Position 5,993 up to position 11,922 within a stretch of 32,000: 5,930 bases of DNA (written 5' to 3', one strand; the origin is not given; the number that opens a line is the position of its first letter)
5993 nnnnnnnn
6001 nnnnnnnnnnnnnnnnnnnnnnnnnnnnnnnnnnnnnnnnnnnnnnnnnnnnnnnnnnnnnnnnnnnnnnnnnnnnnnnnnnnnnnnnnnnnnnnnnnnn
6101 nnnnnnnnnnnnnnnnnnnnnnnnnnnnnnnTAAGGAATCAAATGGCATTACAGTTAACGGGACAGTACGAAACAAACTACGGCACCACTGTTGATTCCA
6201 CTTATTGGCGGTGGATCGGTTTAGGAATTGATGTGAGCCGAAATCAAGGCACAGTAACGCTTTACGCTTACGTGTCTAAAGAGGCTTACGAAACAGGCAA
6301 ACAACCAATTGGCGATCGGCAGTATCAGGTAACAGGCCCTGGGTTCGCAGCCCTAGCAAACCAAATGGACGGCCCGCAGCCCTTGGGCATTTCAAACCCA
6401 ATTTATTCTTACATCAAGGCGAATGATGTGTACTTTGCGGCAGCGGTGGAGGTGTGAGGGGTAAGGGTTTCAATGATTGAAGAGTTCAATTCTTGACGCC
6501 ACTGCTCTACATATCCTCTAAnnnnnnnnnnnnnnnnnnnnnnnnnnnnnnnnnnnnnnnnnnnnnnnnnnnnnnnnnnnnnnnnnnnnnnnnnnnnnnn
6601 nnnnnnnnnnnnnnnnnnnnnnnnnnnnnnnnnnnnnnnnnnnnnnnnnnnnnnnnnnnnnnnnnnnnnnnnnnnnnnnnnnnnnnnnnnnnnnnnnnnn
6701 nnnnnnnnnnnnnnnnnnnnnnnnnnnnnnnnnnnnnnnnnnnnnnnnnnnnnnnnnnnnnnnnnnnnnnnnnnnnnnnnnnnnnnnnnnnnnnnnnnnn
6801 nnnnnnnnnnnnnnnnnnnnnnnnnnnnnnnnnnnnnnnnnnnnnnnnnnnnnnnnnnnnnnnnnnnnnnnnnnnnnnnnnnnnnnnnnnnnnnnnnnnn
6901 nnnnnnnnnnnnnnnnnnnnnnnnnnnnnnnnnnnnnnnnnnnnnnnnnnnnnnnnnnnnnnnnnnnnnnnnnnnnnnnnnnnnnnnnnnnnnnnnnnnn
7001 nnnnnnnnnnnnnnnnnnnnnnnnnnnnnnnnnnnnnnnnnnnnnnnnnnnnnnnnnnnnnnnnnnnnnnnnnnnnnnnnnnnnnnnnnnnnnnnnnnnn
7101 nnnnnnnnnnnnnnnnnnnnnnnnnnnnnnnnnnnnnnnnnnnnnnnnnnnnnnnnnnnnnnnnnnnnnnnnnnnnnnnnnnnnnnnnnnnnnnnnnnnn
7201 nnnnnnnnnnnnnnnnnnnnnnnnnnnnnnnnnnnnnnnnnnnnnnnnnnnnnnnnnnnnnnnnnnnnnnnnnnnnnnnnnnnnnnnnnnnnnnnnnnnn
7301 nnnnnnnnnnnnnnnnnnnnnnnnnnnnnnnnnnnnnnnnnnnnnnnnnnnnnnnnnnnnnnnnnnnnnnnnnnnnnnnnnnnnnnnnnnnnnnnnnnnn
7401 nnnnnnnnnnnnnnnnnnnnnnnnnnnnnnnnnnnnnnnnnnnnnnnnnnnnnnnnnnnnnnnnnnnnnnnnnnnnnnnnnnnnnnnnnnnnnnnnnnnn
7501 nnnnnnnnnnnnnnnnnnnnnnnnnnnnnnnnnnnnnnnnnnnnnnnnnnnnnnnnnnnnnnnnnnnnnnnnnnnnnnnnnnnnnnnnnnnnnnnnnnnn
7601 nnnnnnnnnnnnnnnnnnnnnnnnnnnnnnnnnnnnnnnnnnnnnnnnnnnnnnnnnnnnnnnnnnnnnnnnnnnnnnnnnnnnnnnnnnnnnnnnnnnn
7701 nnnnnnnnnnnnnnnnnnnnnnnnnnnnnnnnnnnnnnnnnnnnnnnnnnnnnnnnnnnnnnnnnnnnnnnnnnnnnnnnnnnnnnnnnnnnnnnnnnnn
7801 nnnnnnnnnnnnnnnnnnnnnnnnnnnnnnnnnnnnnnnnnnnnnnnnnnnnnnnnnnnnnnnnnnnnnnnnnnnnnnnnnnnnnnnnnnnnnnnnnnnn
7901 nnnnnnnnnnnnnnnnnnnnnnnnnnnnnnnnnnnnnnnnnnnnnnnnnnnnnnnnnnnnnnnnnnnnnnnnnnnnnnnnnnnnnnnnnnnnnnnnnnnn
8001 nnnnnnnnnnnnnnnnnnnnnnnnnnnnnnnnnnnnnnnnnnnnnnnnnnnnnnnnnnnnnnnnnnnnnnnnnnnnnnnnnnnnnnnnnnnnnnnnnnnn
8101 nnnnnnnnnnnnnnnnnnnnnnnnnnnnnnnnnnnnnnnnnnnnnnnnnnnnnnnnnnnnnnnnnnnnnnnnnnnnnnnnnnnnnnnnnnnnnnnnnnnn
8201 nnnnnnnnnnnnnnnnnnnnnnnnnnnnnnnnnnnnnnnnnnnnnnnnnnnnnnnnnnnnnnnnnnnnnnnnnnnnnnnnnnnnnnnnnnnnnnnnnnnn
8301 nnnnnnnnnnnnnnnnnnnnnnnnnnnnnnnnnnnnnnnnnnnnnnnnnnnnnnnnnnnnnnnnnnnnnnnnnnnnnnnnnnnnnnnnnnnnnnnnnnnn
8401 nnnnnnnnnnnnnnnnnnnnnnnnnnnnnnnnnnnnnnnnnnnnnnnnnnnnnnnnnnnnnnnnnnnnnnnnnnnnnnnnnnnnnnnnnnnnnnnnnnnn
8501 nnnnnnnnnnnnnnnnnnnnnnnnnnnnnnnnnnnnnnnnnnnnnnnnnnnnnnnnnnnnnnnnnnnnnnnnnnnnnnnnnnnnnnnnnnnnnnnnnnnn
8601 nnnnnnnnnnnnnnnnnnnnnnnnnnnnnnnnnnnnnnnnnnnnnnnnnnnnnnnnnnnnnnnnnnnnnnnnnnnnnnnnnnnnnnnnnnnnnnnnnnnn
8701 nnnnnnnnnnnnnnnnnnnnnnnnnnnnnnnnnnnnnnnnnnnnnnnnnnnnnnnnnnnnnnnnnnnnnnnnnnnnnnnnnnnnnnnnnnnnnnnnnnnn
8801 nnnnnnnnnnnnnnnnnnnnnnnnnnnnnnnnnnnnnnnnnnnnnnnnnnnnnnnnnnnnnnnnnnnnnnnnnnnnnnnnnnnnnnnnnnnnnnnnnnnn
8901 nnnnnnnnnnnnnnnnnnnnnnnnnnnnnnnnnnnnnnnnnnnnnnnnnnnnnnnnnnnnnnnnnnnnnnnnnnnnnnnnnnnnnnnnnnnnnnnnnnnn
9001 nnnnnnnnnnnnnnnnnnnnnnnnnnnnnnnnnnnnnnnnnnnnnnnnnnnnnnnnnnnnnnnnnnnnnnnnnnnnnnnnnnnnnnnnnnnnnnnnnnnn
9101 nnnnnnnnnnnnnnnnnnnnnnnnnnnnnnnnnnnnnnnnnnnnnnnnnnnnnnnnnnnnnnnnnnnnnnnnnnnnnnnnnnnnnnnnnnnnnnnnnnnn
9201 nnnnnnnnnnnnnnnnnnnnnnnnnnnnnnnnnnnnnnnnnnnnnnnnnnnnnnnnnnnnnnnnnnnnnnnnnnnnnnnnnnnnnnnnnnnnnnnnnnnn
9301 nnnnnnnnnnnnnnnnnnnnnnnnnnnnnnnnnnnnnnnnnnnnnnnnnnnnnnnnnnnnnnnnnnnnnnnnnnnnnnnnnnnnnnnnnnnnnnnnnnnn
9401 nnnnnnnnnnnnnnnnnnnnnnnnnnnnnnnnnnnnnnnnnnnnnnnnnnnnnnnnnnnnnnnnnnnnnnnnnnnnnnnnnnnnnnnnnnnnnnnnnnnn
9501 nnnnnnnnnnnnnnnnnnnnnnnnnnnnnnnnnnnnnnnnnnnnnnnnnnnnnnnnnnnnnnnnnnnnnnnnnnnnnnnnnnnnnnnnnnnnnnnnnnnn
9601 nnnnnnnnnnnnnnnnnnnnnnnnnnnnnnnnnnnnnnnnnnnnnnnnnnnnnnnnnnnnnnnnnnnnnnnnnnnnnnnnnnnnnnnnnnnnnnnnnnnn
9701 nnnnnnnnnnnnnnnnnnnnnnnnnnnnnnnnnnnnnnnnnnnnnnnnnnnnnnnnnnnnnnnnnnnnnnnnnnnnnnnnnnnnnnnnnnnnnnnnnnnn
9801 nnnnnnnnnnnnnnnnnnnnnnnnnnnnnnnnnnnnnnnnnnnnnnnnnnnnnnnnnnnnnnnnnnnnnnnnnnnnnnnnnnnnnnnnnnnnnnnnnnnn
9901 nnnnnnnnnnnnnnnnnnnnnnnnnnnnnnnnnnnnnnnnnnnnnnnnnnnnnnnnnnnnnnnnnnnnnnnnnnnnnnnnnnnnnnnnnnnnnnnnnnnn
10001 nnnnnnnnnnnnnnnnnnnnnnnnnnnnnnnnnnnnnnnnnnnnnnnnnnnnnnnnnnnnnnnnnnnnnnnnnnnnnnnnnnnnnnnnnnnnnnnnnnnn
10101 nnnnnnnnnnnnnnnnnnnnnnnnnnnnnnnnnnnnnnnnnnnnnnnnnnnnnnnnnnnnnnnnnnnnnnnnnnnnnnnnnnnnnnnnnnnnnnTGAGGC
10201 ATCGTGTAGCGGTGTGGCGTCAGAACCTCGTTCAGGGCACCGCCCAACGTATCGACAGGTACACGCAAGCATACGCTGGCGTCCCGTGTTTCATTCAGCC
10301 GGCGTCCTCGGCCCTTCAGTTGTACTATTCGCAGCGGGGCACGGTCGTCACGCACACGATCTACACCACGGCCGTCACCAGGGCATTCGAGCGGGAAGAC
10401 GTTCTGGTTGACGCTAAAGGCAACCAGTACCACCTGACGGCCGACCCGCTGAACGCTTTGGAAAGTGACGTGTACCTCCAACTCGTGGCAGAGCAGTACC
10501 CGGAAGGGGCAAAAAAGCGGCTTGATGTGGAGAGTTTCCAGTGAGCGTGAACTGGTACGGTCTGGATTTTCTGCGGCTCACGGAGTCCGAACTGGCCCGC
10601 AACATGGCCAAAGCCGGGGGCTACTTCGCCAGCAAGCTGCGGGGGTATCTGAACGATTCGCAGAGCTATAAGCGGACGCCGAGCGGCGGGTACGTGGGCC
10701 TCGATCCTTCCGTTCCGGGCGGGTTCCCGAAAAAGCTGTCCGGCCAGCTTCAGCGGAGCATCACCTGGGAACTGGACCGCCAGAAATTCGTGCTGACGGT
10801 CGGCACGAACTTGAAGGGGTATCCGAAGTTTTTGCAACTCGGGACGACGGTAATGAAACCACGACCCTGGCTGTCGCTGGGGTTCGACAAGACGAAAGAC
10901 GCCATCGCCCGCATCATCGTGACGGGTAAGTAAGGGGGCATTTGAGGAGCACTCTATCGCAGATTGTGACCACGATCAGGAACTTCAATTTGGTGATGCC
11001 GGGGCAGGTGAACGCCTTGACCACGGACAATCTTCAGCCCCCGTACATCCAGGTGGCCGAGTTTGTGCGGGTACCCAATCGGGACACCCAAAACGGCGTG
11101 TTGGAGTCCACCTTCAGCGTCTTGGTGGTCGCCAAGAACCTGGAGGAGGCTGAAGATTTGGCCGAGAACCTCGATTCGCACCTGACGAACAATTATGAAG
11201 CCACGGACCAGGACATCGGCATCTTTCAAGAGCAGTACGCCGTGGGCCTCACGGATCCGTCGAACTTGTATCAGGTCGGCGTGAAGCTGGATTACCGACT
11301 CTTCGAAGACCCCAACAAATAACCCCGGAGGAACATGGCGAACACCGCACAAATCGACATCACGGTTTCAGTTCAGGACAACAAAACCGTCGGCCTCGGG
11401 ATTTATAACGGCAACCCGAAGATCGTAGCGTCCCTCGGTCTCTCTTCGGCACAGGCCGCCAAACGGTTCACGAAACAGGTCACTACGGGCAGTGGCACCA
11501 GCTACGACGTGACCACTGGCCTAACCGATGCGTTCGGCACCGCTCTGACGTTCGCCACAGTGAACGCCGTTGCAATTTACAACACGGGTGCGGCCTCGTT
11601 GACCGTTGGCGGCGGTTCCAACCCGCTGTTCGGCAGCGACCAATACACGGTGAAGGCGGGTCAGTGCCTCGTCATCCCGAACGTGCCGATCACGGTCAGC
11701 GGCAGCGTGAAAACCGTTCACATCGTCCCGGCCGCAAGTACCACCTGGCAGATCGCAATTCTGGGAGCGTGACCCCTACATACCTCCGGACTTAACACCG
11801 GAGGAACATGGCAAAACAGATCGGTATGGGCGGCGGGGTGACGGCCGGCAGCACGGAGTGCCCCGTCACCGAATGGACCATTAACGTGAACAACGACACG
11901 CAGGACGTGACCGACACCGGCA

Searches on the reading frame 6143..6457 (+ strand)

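Call 85: search_protein_families(library=phrogs, proteins=[window:6143-6457:+], max_evalue=0.001)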
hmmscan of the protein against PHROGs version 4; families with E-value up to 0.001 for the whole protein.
window:6143-6457:+ (104 aa): 1 family
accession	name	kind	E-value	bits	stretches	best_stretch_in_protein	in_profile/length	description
phrog_5084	-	unknown function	1.4e-06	29.4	1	15-65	13-63/107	-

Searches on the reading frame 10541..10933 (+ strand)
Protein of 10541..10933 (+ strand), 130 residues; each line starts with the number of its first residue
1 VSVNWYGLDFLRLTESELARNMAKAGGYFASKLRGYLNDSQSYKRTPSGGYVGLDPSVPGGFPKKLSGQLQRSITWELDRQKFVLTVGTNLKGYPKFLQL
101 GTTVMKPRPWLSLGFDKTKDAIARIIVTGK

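Call 85: search_protein_families(library=phrogs, proteins=[window:10541-10933:+], max_evalue=0.001)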
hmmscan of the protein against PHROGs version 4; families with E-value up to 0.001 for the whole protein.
window:10541-10933:+ (130 aa): 1 family
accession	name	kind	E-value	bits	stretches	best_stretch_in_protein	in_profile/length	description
phrog_5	-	connector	1.3e-05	26.1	1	2-127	92-202/239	tail completion or Neck1 protein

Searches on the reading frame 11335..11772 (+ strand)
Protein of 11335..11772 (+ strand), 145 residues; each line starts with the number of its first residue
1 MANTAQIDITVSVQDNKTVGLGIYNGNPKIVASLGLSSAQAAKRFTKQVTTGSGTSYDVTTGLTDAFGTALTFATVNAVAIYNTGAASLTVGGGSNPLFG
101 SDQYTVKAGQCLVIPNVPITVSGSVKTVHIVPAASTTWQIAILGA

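Call 85: search_protein_families(library=phrogs, proteins=[window:11335-11772:+], max_evalue=0.001)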
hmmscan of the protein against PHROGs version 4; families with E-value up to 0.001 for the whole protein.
window:11335-11772:+ (145 aa): 1 family
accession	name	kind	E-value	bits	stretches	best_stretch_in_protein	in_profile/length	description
phrog_22694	-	unknown function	3.9e-06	27.8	1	35-128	41-147/170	-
